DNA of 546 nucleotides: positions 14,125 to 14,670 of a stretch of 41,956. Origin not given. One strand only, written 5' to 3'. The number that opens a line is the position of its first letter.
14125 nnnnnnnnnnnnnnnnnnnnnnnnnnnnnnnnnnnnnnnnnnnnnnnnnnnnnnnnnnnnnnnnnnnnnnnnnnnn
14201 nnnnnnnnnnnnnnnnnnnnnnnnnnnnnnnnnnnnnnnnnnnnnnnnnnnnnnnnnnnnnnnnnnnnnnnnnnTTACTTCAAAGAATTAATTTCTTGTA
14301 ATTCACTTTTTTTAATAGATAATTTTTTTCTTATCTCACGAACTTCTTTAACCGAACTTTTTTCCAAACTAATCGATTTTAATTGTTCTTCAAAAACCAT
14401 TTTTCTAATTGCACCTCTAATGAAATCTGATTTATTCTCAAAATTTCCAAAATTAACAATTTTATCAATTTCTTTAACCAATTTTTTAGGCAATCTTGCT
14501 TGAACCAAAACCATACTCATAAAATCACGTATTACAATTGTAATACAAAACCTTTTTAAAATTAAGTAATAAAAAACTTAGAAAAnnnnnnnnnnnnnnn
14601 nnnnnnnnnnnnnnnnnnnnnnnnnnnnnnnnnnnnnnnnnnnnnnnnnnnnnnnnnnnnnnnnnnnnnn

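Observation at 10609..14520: Two paralogous RHH/PIN pairs, both arranged tail-to-tail instead of as a vapBC-type operon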

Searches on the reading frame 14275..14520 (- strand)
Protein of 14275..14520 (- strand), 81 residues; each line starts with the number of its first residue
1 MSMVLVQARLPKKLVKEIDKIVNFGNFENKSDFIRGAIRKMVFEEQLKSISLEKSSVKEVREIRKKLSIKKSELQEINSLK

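Call 3: search_protein_families(library=pfam, proteins=[window:14275-14520:-], max_evalue=1)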
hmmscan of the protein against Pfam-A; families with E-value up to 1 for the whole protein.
window:14275-14520:- (81 aa): 2 families
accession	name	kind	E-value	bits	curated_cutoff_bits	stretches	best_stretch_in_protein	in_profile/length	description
PF01402.27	RHH_1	-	2.5e-07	30.9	20.5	1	6-40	2-35/39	Ribbon-helix-helix protein, copG family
PF17723.7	RHH_8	-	0.0003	21.3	25.4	1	17-65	17-67/119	Ribbon-Helix-Helix transcriptional regulator family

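Call 30: search_solved_structures(query=A2, max_evalue=1)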
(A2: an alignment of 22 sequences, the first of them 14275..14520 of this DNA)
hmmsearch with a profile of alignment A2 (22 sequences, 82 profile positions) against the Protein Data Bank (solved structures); distinct sequences matched with E-value up to 1: 17.
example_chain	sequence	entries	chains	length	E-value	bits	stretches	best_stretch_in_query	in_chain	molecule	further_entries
2bj1_A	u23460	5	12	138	4.4e-07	33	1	6-46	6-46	NICKEL RESPONSIVE REGULATOR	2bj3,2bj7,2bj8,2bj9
2wvd_A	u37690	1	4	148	0.00011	25.3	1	7-46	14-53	PUTATIVE NICKEL-RESPONSIVE REGULATOR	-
2wvb_A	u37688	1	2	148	0.00012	25.3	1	7-46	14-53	PUTATIVE NICKEL-RESPONSIVE REGULATOR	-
2wvc_A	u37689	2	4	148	0.00012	25.2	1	7-46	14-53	PUTATIVE NICKEL-RESPONSIVE REGULATOR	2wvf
2wve_A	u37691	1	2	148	0.00012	25.2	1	7-46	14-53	PUTATIVE NICKEL-RESPONSIVE REGULATOR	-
2ca9_A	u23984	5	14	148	0.00012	25.2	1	7-46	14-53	PUTATIVE NICKEL-RESPONSIVE REGULATOR | nickel-responsive regulator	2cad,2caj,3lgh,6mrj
3pht_A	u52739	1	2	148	0.00013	25.2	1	7-46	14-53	Putative nickel-responsive regulator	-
1q5v_A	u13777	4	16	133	0.0006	23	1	3-45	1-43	Nickel responsive regulator | Nickel-responsive regulator | Nickel-responsive regulatory protein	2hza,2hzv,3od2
7ycv_A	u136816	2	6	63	0.00079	22.6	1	8-48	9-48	Antitoxin ParD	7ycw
7ycs_D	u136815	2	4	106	0.00093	22.4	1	1-47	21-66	Antitoxin ParD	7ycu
6x0a_a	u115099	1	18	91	0.026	17.7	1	18-47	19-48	Putative addiction module antidote protein, CopG/Arc/MetJ family chimera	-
5ceg_A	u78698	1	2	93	0.028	17.6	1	18-46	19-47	Addiction module antidote protein, CopG/Arc/MetJ family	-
8c24_C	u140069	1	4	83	0.076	16.2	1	18-41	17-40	Antitoxin ParD1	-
7b22_A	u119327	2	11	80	0.077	16.2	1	18-42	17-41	Antitoxin ParD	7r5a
3kxe_C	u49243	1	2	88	0.13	15.5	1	5-41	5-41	Antitoxin protein parD-1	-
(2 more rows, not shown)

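Call 31: search_protein_families(library=pfam, alignment_id=A2, max_evalue=0.01)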
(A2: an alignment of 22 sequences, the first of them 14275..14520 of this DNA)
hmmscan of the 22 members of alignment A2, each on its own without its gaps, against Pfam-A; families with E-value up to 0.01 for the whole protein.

A. member 1, window:14275-14520:- (81 aa): 2 families
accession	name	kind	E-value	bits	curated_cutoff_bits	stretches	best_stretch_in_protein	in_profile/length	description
PF01402.27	RHH_1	-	2.5e-07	30.9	20.5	1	6-40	2-35/39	Ribbon-helix-helix protein, copG family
PF17723.7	RHH_8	-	0.0003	21.3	25.4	1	17-65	17-67/119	Ribbon-Helix-Helix transcriptional regulator family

B. families by the number of members that match (of 22 scanned): 4 families
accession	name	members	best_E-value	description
PF01402.27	RHH_1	21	2.5e-07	Ribbon-helix-helix protein, copG family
PF17723.7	RHH_8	20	2.3e-07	Ribbon-Helix-Helix transcriptional regulator family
PF03693.20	ParD_antitoxin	1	1.1e-05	Bacterial antitoxin of ParD toxin-antitoxin type II system and RHH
PF09957.15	VapB_antitoxin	1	0.0038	Bacterial antitoxin of type II TA system, VapB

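Call 32: search_protein_families(library=ncbifam, proteins=[window:14275-14520:-], max_evalue=0.1)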
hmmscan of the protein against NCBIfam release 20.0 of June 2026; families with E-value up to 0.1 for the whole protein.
window:14275-14520:- (81 aa): 10 families
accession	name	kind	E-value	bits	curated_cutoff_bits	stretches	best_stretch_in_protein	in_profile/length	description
NF058555.1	TransRegCdrSHalo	equivalog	4e-10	39.6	100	1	6-48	4-46/61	transcriptional regulator CdrS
NF003381.0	PRK04460.1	equivalog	0.00011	22.3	105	1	8-55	9-56/139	nickel-responsive transcriptional regulator NikR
NF002169.0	PRK01002.1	subfamily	0.00033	20.6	111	1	3-46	4-47/141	nickel responsive regulator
TIGR02606.1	antidote_CC2985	hypoth_equivalog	0.0012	18.9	46.2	1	9-47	5-43/70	type II toxin-antitoxin system ParD family antitoxin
NF001884.0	PRK00630.1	subfamily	0.0035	17.5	119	1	7-51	14-58/148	nickel responsive regulator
NF053762.1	aCcr1_fam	equivalog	0.017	15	60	1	12-42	9-38/38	aCcr1 family cell cycle regulator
NF002815.0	PRK02967.1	equivalog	0.027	14.5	83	1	9-49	7-47/139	nickel-responsive transcriptional regulator NikR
NF041890.1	hdrC_Methbact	equivalog_domain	0.04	13.5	270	0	43-71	157-185/192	ferredoxin:CoB-CoM heterodisulfide reductase subunit HdrC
NF038294.1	lipo_LIC11966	exception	0.048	13.6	200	1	12-76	69-129/158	LIC11966 family lipoprotein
NF041551.1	YlcI_YnfO_N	subfamily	0.049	13.7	30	0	6-40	5-37/42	YlcI/YnfO family protein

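Call 58: find_homologous_proteins(query=window:14275-14520:-, max_evalue=0.001)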
Query window:14275-14520:- (81 aa): 13 proteins with E <= 0.001 among 16 candidates.
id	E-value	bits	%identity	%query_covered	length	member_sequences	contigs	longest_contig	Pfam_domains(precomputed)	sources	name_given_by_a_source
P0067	2.2e-39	149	100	100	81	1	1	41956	PF01402.28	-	-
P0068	3.6e-23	98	68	100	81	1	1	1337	PF17723.8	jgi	jgi:Arc/MetJ-type ribon-helix-helix transcriptional regulator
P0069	9.1e-22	94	64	99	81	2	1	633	-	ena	-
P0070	9.6e-21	91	66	99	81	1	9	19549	PF17723.8,PF01402.28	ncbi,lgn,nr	ncbi:MAG: ribbon-helix-helix domain-containing protein [Candidatus ainarchaeum sp.]|nr:ribbon-helix-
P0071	1.8e-19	87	60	100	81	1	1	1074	PF01402.28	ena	-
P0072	2.3e-15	74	50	99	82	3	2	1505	PF01402.28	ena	-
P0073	8.6e-12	62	51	99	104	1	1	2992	-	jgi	jgi:Arc/MetJ-type ribon-helix-helix transcriptional regulator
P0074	1.3e-11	62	54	96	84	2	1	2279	PF03693.21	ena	-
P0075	2.4e-11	61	48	95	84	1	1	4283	PF01402.28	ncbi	-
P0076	4.5e-10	57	51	84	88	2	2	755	-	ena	-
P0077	5.5e-9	54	49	96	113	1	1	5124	-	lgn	-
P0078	1.8e-8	52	53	81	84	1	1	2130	PF01402.28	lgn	-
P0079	2.1e-8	52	51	81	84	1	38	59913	PF01402.28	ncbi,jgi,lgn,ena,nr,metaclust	ncbi:ribbon-helix-helix protein, CopG family [Candidatus Woesearchaeota archaeon]|nr:ribbon-helix-he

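Call 60: find_encoding_contigs(protein=P0079, flank=2000, max_places=8)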
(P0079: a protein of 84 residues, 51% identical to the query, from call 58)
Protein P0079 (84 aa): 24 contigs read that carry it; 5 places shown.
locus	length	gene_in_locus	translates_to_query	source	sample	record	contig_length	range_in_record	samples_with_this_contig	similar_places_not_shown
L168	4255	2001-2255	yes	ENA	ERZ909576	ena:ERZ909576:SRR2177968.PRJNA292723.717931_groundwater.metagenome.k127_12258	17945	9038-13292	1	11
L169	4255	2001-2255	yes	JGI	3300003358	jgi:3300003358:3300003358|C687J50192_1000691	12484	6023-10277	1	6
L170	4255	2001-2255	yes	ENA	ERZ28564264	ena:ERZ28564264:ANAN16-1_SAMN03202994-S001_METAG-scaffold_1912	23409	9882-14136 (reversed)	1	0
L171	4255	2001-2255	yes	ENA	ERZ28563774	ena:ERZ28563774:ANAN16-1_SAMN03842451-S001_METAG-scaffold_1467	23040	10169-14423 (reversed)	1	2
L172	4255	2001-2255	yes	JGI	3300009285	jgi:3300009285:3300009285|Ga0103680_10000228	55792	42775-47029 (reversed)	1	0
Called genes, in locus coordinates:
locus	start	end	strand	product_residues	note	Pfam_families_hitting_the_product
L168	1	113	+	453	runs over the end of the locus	PF01930:Cas_Cas4, PF13482:RNase_H_2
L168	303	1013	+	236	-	PF01479:S4, PF00849:PseudoU_synth_2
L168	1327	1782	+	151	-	PF08069:Ribosomal_S13_N, PF00312:Ribosomal_S15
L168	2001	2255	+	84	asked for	PF01402:RHH_1 (weak)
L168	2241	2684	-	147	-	PF01850:PIN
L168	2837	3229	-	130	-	-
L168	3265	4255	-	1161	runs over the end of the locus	PF02463:SMC_N, PF13175:AAA_15, PF13304:AAA_21, PF13476:AAA_23, PF06470:SMC_hinge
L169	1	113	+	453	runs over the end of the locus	PF01930:Cas_Cas4, PF13482:RNase_H_2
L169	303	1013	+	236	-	PF01479:S4, PF00849:PseudoU_synth_2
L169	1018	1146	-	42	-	-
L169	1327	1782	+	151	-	PF08069:Ribosomal_S13_N, PF00312:Ribosomal_S15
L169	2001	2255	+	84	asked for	PF01402:RHH_1 (weak)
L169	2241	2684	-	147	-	PF01850:PIN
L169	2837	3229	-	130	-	-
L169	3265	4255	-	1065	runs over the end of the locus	?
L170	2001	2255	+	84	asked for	PF01402:RHH_1 (weak)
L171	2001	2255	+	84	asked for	PF01402:RHH_1 (weak)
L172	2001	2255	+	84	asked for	PF01402:RHH_1 (weak)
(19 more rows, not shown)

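Call 68: predict_structure(alignment_id=A4)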
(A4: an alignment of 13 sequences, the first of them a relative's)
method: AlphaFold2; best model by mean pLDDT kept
length: 81 residues; sequences in the alignment: 13
mean_pLDDT: 73.2   pTM: 0.39
mean pLDDT of the five models: 73.2, 72.6, 72.5, 72.3, 68.4
residues with pLDDT >= 90: 0; 70-90: 48; 50-70: 30; < 50: 3
segments of 3 or more residues with pLDDT < 50: none
pLDDT, mean of each block of 10 residues (from residue 1): 64 87 85 84 68 59 77 63 51
secondary structure, 60 per line:
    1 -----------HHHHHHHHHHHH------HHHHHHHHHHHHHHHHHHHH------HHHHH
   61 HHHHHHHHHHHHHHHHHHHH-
elements in order: H12-23 H30-49 H56-80

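Call 75: search_protein_families(library=padloc, proteins=[window:14275-14520:-], max_evalue=0.01)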
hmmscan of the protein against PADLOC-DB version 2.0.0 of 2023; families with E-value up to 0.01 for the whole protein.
window:14275-14520:- (81 aa): 0 families

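Call 86: fold_search(model_id=the predicted structure, library=pdb)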
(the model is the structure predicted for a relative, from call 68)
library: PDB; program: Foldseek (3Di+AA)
matches with E <= 10: 20; with E <= 0.001: 0
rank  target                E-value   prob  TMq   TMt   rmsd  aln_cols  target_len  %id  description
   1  2hza_B                2.0e-01  0.97  0.45  0.30   1.5        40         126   25  Nickel-bound full-length Escherichia coli NikR (released 2006-08-22)
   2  3od2_B                2.0e-01  0.96  0.46  0.30   1.5        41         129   24  E. coli NikR soaked with excess nickel ions (released 2010-09-08)
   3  7r5a_D                4.6e-01  0.82  0.47  0.72   2.3        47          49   23  Vibrio cholera ParD2:ParE2 antitoxin:toxin complex (released 2022-04-27)
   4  2hza_A                5.4e-01  0.85  0.46  0.29   1.5        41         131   24  Nickel-bound full-length Escherichia coli NikR (released 2006-08-22)
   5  7b22_A                6.8e-01  0.77  0.48  0.75   2.2        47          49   23  Vibrio cholerae ParD2 Antitoxin (released 2021-10-06)
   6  8c24_E                8.7e-01  0.80  0.51  0.77   1.5        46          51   26  ParDE1 toxin-antitoxin complex from Mycobacterium tuberculosis (rv1960c-rv1959c) (released 2023-12-20)
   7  7r5a_B                1.9e+00  0.57  0.48  0.53   1.7        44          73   25  Vibrio cholera ParD2:ParE2 antitoxin:toxin complex (released 2022-04-27)
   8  8jdi_F                2.5e+00  0.30  0.37  0.21   1.9        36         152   19  Crystal structure of Cas7-AcrIF25 complex (released 2024-05-29)
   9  7e4j_A                2.9e+00  0.21  0.38  0.63   3.5        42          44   19  X-ray crystal structure of VapB12 antitoxin from mycobacterium tuberculosis in space group P41. (released 2022-02-16)
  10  1baz_A                4.3e+00  0.21  0.45  0.70   2.9        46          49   15  ARC REPRESSOR MUTANT PHE10VAL (released 1998-06-17)
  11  7vp4_B                4.7e+00  0.14  0.37  0.44   2.3        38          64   13  Structure of a transcription factor and DNA complex (released 2022-10-19)
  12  7vp5_J                5.5e+00  0.13  0.37  0.49   2.3        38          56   13  Structure of a transcription factor and DNA complex (released 2022-10-19)
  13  7vp5_B                7.0e+00  0.11  0.39  0.42   2.3        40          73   12  Structure of a transcription factor and DNA complex (released 2022-10-19)
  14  7vp4_J                7.0e+00  0.10  0.38  0.43   2.3        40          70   12  Structure of a transcription factor and DNA complex (released 2022-10-19)
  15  4fmr_B                7.6e+00  0.02  0.25  0.11   7.8        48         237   12  Crystal structure of a Putative bacterial DNA binding protein (BVU_2165) from Bacteroides vulgatus ATCC 8482 at 2.25 A (released 2012-08-15)
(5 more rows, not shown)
